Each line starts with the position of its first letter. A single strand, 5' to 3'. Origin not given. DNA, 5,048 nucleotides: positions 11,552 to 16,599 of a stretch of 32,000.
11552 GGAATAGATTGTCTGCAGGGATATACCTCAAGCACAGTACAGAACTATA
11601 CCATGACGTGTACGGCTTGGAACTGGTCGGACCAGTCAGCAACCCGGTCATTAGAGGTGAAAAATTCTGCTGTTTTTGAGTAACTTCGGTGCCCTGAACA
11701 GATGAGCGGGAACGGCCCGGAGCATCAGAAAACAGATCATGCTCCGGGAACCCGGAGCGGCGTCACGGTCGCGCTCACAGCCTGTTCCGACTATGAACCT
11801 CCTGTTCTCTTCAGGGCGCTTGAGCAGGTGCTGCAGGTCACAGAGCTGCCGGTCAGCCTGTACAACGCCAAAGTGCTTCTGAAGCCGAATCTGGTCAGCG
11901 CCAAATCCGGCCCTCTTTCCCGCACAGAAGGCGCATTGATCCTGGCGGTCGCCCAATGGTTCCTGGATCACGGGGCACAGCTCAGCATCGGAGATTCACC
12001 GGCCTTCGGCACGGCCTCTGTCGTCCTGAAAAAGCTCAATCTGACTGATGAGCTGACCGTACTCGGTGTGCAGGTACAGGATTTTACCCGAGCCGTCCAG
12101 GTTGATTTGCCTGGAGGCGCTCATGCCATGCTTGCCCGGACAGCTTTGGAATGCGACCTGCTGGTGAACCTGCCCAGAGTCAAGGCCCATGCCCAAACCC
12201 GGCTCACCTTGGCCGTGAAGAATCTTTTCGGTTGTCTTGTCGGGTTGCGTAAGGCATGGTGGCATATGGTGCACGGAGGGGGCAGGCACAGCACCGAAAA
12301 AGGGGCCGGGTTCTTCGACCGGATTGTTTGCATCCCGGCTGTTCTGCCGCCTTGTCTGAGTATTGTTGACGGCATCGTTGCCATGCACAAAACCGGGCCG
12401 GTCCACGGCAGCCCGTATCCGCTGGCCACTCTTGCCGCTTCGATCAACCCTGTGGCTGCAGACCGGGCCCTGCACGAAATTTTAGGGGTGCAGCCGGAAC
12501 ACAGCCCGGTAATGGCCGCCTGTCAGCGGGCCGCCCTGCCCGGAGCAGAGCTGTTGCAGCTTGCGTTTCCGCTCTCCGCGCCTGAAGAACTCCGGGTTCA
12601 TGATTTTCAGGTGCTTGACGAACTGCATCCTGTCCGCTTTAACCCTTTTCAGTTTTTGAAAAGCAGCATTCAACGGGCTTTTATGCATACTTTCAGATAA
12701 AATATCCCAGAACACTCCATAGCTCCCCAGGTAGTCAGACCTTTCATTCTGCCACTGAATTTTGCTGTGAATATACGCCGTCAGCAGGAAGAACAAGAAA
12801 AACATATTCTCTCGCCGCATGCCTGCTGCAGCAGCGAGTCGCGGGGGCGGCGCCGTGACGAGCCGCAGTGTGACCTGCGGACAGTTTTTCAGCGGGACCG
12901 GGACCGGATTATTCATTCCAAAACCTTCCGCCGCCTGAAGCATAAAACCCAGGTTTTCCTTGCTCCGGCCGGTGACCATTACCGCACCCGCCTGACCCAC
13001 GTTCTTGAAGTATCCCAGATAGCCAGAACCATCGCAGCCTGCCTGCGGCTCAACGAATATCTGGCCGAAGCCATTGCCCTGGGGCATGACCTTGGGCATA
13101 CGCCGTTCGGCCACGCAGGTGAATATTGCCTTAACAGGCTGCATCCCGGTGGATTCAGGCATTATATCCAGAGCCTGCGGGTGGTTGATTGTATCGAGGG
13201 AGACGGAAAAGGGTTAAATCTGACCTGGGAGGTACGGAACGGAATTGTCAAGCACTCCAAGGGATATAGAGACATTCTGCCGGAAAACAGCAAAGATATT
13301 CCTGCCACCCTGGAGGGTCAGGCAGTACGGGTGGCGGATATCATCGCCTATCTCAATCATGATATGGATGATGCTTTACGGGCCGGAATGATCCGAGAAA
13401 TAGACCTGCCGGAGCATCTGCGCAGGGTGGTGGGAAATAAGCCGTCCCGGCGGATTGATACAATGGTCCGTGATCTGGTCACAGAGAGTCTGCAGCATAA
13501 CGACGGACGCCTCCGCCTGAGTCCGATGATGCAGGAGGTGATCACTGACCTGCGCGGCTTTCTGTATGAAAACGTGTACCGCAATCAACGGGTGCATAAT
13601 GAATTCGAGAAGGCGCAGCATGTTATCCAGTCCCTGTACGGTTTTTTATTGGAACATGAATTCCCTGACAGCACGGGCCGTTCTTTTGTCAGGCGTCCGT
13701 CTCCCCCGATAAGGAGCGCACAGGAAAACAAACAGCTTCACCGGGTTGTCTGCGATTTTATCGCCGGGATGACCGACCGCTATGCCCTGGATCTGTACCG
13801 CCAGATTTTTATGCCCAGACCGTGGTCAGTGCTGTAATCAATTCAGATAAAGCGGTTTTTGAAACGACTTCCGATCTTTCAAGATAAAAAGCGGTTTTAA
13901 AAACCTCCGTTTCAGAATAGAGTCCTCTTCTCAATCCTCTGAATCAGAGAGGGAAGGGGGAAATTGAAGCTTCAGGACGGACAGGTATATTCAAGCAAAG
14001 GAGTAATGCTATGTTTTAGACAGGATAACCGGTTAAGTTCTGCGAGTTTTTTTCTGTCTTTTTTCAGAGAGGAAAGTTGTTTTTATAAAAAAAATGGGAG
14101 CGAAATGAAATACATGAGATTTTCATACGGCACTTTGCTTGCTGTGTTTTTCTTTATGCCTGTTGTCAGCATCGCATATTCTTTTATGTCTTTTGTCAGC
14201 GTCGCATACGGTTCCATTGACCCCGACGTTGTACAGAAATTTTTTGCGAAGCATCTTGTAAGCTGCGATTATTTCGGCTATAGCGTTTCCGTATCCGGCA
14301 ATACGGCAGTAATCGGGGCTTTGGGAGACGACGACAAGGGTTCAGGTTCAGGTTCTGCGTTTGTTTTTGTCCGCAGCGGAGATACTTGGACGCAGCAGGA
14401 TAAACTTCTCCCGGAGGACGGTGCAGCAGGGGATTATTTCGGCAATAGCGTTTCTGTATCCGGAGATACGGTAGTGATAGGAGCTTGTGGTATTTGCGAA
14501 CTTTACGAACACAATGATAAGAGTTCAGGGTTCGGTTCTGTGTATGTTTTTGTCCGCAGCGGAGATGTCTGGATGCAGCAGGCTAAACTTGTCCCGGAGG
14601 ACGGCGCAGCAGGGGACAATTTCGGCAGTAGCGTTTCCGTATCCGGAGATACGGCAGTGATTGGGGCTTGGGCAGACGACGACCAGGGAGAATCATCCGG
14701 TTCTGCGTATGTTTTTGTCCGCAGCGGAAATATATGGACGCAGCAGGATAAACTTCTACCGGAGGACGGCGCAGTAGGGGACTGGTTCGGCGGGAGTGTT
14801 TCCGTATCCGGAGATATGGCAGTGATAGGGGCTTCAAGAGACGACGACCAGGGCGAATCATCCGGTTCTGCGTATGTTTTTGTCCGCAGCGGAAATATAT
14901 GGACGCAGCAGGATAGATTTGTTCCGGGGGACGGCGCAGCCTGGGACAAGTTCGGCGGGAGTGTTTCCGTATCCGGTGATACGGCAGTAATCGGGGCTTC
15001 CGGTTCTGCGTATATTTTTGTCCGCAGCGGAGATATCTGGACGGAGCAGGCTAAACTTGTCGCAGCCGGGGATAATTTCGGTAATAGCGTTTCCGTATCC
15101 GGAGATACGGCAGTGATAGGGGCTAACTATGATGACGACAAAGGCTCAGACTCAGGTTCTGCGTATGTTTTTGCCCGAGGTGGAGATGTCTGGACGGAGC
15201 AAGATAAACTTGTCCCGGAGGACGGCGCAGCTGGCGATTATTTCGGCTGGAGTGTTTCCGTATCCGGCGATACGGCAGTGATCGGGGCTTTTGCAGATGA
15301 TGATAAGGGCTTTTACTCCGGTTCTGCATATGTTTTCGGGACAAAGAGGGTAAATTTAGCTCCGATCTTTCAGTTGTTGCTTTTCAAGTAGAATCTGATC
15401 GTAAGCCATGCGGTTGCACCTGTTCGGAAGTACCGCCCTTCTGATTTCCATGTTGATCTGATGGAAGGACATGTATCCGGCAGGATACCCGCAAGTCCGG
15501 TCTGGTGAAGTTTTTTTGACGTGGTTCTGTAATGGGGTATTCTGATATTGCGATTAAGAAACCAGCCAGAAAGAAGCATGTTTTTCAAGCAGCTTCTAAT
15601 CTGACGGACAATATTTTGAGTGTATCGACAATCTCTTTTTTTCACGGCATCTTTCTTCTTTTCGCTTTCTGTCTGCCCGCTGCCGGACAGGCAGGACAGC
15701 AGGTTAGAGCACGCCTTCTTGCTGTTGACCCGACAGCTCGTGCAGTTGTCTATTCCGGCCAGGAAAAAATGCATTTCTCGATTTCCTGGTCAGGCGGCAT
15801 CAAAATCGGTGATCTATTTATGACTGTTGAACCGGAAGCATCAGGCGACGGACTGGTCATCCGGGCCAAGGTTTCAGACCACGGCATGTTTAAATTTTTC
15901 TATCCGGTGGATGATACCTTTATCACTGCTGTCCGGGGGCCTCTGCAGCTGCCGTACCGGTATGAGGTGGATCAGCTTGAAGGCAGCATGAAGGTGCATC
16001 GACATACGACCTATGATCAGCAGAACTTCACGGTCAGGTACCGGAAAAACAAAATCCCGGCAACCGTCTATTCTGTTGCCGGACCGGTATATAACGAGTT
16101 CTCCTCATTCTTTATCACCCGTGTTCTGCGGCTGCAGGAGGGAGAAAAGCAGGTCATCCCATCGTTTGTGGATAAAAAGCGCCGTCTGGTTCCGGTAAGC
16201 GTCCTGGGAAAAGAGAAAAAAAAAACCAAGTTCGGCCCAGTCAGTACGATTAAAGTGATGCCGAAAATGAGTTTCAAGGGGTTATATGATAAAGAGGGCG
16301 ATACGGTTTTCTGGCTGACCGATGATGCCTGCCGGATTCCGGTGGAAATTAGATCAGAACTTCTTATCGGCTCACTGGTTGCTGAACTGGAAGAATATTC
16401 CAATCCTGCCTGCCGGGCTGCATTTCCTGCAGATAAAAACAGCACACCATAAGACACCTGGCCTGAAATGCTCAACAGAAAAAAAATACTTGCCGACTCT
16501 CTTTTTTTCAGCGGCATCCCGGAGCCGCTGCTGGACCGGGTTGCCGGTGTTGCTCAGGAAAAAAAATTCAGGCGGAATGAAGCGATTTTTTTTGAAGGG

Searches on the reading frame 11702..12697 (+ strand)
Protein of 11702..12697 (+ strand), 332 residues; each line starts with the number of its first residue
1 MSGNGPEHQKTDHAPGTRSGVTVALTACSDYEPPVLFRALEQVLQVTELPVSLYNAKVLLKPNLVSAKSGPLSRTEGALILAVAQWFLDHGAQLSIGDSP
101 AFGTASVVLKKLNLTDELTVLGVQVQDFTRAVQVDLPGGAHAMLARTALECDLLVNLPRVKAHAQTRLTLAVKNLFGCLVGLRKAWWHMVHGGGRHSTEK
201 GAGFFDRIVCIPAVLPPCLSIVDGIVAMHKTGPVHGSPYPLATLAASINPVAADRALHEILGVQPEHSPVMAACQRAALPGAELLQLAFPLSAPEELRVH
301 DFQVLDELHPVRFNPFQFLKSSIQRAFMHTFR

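Call 109: search_protein_families(library=pfam, proteins=[window:11702-12697:+], max_evalue=0.00001)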
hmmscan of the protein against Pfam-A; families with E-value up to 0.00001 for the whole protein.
window:11702-12697:+ (332 aa): 1 family
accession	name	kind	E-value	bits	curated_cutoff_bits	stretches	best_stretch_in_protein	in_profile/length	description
PF04015.17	DUF362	-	1.3e-41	143.3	24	1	58-256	1-197/200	Domain of unknown function (DUF362)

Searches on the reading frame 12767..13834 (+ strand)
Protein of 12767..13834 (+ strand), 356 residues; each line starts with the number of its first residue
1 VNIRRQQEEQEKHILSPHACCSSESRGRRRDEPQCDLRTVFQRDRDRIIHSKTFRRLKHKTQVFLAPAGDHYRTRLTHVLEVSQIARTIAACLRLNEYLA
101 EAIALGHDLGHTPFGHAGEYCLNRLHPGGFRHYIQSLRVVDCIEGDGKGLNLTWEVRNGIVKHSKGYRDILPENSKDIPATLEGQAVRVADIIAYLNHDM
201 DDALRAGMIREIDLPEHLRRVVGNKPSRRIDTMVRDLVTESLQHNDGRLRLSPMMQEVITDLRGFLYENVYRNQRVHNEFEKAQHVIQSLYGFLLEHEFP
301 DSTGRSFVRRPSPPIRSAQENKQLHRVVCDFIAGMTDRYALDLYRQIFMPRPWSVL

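Call 109: search_protein_families(library=pfam, proteins=[window:12767-13834:+], max_evalue=0.00001)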
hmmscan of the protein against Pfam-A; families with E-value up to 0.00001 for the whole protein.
window:12767-13834:+ (356 aa): 2 families
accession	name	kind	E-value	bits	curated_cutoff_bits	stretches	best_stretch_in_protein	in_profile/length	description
PF13286.11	HD_assoc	-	6.2e-23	81.6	22.2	1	250-346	2-91/91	Phosphohydrolase-associated domain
PF01966.28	HD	-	9e-10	39.3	22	1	75-194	1-114/116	HD domain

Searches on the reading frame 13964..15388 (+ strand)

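Call 109: search_protein_families(library=pfam, proteins=[window:13964-15388:+], max_evalue=0.00001)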
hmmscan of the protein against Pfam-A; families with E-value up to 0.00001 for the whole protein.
window:13964-15388:+ (475 aa): 1 family
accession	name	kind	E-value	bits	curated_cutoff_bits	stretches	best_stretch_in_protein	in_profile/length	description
PF14312.12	FG-GAP_2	-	1.1e-126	413.4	23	7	203-251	1-49/49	FG-GAP repeat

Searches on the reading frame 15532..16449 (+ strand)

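Call 109: search_protein_families(library=pfam, proteins=[window:15532-16449:+], max_evalue=0.00001)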
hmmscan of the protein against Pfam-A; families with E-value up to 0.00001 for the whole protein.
window:15532-16449:+ (306 aa): 1 family
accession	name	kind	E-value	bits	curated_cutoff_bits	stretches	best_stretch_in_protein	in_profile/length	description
PF11306.15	DUF3108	-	4.2e-35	121.9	26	1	82-286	2-208/209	Protein of unknown function (DUF3108)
